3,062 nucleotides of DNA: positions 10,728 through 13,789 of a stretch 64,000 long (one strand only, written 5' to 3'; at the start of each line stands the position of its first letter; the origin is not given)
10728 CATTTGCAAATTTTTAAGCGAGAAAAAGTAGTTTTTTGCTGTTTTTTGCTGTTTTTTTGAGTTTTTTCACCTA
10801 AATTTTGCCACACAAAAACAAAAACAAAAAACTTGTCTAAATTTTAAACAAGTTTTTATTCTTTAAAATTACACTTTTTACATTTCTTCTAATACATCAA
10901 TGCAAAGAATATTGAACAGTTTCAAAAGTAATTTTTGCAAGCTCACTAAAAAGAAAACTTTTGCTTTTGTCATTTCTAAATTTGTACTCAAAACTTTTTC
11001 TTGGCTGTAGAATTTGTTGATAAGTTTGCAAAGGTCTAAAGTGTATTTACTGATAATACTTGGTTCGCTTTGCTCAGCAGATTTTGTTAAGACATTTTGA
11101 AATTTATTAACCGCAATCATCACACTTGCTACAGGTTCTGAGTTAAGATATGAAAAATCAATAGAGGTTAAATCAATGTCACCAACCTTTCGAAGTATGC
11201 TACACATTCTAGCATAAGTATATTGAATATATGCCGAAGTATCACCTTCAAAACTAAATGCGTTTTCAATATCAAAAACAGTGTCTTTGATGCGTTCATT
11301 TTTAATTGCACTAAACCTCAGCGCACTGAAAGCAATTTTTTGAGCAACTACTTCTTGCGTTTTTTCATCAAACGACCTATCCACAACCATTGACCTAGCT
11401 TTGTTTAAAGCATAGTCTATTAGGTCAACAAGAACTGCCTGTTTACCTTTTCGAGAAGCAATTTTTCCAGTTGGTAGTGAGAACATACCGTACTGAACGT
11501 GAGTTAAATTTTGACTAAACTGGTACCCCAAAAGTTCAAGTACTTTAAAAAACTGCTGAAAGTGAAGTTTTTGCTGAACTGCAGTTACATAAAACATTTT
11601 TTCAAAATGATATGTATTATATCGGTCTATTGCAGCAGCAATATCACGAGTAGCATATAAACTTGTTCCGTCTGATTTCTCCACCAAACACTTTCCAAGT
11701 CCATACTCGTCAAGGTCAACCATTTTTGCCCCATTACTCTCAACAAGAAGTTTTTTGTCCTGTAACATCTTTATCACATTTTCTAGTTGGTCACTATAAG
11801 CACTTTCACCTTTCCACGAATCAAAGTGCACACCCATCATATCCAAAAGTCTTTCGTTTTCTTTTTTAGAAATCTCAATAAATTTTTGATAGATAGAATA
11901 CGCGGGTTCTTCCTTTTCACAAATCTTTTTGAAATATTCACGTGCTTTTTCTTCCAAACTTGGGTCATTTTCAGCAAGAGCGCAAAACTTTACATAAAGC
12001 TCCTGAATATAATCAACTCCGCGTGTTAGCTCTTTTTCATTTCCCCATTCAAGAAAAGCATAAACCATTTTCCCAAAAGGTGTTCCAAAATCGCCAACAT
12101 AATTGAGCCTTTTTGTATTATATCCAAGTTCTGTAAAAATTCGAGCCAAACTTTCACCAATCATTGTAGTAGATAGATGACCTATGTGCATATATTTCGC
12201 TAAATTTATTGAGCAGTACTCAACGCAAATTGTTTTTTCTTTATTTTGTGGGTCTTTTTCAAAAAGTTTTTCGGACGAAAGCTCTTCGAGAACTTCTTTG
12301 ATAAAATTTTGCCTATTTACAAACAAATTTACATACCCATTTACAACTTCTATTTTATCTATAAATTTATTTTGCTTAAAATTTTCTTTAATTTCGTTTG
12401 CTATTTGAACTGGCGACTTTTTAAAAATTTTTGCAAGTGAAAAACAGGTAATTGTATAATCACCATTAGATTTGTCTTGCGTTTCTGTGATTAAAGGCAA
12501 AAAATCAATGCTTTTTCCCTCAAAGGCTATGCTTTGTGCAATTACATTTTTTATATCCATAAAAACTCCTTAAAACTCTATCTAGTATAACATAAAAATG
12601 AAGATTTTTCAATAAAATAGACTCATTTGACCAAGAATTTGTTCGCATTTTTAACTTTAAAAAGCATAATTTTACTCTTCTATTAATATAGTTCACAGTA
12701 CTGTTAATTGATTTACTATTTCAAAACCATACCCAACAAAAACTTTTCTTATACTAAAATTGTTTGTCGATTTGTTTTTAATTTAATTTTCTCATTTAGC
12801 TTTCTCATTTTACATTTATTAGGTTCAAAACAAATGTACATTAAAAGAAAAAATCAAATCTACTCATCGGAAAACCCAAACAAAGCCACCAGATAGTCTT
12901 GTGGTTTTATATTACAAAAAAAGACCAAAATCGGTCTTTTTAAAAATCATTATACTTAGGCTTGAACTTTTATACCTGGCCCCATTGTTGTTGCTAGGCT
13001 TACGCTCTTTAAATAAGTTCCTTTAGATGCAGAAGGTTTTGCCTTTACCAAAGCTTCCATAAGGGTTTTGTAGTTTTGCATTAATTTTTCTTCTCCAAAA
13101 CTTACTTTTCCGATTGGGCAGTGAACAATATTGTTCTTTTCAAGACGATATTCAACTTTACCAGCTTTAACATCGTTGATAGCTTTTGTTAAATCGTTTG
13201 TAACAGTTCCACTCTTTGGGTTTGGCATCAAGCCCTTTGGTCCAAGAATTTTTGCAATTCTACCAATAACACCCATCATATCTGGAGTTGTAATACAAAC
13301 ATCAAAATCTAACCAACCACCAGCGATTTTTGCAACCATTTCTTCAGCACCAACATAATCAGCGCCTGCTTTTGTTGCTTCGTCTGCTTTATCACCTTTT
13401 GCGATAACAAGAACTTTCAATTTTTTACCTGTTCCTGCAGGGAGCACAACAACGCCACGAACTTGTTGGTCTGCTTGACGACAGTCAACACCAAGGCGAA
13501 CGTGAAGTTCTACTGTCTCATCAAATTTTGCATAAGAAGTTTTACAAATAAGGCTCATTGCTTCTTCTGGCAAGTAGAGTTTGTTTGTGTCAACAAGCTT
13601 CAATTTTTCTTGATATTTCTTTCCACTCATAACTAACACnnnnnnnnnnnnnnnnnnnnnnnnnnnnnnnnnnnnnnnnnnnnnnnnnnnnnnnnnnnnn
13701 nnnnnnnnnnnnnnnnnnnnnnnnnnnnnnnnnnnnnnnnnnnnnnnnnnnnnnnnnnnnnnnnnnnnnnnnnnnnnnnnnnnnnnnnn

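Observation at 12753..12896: Family of three ~140-nt intergenic repeats, all plus-strand, each ending 13-19 nt before an intrinsic terminator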

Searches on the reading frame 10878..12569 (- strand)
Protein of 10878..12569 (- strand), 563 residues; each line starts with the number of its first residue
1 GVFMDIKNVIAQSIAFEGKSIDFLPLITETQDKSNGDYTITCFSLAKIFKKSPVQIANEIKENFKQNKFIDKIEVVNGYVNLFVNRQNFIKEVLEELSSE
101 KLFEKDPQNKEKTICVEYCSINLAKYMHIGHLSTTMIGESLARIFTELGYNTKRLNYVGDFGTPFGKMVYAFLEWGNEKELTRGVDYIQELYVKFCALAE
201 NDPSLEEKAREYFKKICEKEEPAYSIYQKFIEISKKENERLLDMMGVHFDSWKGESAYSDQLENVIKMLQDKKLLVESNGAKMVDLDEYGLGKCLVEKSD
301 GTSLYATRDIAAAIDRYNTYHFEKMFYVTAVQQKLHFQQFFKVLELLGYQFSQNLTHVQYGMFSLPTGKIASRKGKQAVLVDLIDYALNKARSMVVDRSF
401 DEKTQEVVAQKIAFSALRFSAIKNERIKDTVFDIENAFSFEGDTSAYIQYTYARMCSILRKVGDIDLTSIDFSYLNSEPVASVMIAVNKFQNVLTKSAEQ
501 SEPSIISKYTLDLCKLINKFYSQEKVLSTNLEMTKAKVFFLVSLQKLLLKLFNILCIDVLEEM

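Call 12: find_encoding_contigs(protein=window:10878-12569:-, flank=3000, max_places=6)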
Protein window:10878-12569:- (563 aa): no gene with exactly this product is on record in the collection.

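Call 17: find_encoding_contigs(protein=window:10878-12560:-, flank=5000, max_places=6)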
Protein window:10878-12560:- (560 aa): 3 contigs read that carry it; 1 place shown.
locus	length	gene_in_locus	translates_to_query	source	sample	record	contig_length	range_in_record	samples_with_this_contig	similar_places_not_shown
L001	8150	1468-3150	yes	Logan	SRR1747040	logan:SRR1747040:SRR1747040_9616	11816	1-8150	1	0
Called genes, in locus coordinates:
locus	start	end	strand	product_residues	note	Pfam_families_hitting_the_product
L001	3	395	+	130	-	?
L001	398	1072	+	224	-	PF00687:Ribosomal_L1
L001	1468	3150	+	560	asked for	PF03485:Arg_tRNA_synt_N, PF00750:tRNA-synt_1d, PF05746:DALR_1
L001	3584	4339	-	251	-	-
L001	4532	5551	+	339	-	PF01391:Collagen (weak), PF18573:BclA_C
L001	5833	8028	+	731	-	PF00535:Glycos_transf_2, PF13641:Glyco_tranf_2_3, PF13506:Glyco_transf_21, PF13632:Glyco_trans_2_3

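Call 18: search_protein_families(library=ncbifam, proteins=[window:10878-12560:-])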
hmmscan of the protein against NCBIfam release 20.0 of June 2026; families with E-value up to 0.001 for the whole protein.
window:10878-12560:- (560 aa): 4 families
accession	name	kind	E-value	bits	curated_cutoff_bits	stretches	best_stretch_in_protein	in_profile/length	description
TIGR00456.1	argS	equivalog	1.6e-130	436.2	261.65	1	2-560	4-569/569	arginine--tRNA ligase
NF002446.0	PRK01611.3-3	equivalog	3.7e-79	266.7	399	2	187-560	245-636/636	arginine--tRNA ligase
NF002447.0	PRK01611.3-4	equivalog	7.8e-78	262.4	460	2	3-313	9-321/613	arginine--tRNA ligase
NF045898.1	ArgS_rel_codon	equivalog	2e-06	27.5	340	0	25-96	34-106/327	ArgS-related anticodon-binding protein NrtL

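Call 58: find_homologous_proteins(query=window:10878-12560:-, max_evalue=1e-100)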
Query window:10878-12560:- (560 aa): 5192 proteins with E <= 1e-100 among 8000 candidates; the best 120 are listed.
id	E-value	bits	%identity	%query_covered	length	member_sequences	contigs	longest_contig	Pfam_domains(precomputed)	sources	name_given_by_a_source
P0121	0.0e+0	1232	100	100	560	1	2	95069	PF05746.22,PF00750.26,PF03485.22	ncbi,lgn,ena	-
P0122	8.9e-245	832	64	100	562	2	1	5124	PF05746.22,PF00750.26,PF03485.22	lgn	-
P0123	2.2e-244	830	65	100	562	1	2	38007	PF05746.22,PF00750.26,PF03485.22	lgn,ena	-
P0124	2.5e-244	830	65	100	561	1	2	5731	PF05746.22,PF00750.26,PF03485.22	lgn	-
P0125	3.6e-244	830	64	100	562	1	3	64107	PF05746.22,PF00750.26,PF03485.22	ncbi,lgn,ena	-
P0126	1.1e-243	828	64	100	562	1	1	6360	PF05746.22,PF00750.26,PF03485.22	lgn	-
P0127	1.3e-243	828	64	100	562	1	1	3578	PF05746.22,PF00750.26,PF03485.22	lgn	-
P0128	1.4e-243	828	64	100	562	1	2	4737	PF05746.22,PF00750.26,PF03485.22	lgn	-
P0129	1.7e-243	827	64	100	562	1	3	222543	PF05746.22,PF00750.26,PF03485.22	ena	-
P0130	3.3e-243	826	64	100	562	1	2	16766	PF05746.22,PF00750.26,PF03485.22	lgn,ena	-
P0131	7.8e-243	825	64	100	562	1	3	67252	PF05746.22,PF00750.26,PF03485.22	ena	-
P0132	1.3e-242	824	64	100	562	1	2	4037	PF05746.22,PF00750.26,PF03485.22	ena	-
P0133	1.7e-242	824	64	100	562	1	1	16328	PF05746.22,PF00750.26,PF03485.22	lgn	-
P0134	2.4e-242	824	64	100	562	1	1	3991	PF05746.22,PF00750.26,PF03485.22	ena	-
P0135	2.7e-242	823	64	100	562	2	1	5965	PF05746.22,PF00750.26,PF03485.22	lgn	-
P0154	5.1e-232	789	62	100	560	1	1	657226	PF05746.22,PF00750.26,PF03485.22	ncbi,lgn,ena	-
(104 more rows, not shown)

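Call 59: find_encoding_contigs(protein=P0129, flank=2500, max_places=3)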
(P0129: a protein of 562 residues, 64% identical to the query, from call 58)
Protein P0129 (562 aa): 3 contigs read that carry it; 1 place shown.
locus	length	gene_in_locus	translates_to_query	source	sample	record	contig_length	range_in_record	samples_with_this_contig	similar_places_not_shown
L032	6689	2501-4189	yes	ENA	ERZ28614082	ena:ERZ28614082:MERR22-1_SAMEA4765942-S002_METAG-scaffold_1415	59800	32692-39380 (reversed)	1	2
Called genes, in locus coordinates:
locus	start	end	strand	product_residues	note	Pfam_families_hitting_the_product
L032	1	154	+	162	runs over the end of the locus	-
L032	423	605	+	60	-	-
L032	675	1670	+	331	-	-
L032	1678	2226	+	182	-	-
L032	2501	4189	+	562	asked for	PF03485:Arg_tRNA_synt_N, PF00750:tRNA-synt_1d, PF05746:DALR_1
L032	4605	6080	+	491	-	PF02446:Glyco_hydro_77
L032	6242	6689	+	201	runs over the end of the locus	-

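Call 60: find_encoding_contigs(protein=P0154, flank=2500, max_places=2)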
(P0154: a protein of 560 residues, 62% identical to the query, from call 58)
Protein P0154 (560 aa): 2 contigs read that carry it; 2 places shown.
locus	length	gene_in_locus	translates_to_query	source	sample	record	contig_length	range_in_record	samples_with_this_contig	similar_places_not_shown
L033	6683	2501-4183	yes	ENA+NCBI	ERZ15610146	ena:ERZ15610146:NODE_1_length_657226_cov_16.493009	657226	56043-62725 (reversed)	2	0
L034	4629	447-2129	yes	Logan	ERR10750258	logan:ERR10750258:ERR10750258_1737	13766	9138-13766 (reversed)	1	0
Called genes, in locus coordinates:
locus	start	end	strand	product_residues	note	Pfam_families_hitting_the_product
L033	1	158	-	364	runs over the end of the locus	PF00438:S-AdoMet_synt_N, PF02772:S-AdoMet_synt_M, PF02773:S-AdoMet_synt_C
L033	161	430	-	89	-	-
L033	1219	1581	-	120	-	-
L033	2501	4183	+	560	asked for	PF03485:Arg_tRNA_synt_N, PF00750:tRNA-synt_1d, PF05746:DALR_1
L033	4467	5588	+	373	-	PF01757:Acyl_transf_3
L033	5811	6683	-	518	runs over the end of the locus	-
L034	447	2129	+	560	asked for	PF03485:Arg_tRNA_synt_N, PF00750:tRNA-synt_1d, PF05746:DALR_1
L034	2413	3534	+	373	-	PF01757:Acyl_transf_3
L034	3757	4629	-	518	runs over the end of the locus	-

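Call 81: list_cluster_members(proteins=[P0121, P0001])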
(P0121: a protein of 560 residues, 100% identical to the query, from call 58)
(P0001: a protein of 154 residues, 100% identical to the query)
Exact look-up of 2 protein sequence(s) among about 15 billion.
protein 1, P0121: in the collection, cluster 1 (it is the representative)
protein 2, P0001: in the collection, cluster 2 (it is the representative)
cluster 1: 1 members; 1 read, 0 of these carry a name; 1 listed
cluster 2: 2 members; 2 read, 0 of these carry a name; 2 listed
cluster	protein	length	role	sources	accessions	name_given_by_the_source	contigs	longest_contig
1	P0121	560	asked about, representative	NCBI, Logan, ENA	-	-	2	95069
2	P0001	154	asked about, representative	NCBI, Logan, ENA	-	-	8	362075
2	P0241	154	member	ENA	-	-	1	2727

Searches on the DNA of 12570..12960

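Call 67: search_rna_families(source=window, start=12570, end=12960, threshold=evalue, max_evalue=10)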
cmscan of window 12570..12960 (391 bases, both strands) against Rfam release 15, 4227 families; matches with E-value up to 10: 2.
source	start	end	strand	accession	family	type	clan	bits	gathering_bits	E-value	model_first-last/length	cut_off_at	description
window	12615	12676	-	RF02296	TtnuCD20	Gene; snRNA; snoRNA; CD-box;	-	15.5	80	6.5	1-66/66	no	Tetrahymena snoRNA TtnuCD20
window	12585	12637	-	RF02108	DLEU2_4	Gene; lncRNA;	-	12.8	40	5.2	1-58/58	no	Deleted in lymphocytic leukemia 2 conserved region 4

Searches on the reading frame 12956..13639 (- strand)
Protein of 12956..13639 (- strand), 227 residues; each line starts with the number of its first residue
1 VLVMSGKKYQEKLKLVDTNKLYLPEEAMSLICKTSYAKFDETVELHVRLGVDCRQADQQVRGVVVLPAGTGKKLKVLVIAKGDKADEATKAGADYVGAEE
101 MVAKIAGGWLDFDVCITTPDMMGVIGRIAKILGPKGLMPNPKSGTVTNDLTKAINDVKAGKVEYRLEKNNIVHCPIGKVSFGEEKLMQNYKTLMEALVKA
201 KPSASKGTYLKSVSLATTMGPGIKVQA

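Call 18: search_protein_families(library=ncbifam, proteins=[window:12956-13639:-])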
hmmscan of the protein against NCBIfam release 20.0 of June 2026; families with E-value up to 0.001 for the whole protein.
window:12956-13639:- (227 aa): 3 families
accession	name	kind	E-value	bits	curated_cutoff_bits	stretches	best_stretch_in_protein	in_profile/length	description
TIGR01169.1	rplA_bact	equivalog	1.2e-98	329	216.3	1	6-226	3-223/227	50S ribosomal protein L1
NF003244.0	PRK04203.1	equivalog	3.9e-30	105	203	1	35-226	20-215/216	50S ribosomal protein L1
TIGR01170.1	rplA_mito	equivalog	5.7e-26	91.1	129.05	1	35-160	14-140/140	ribosomal protein uL1, mitochondrial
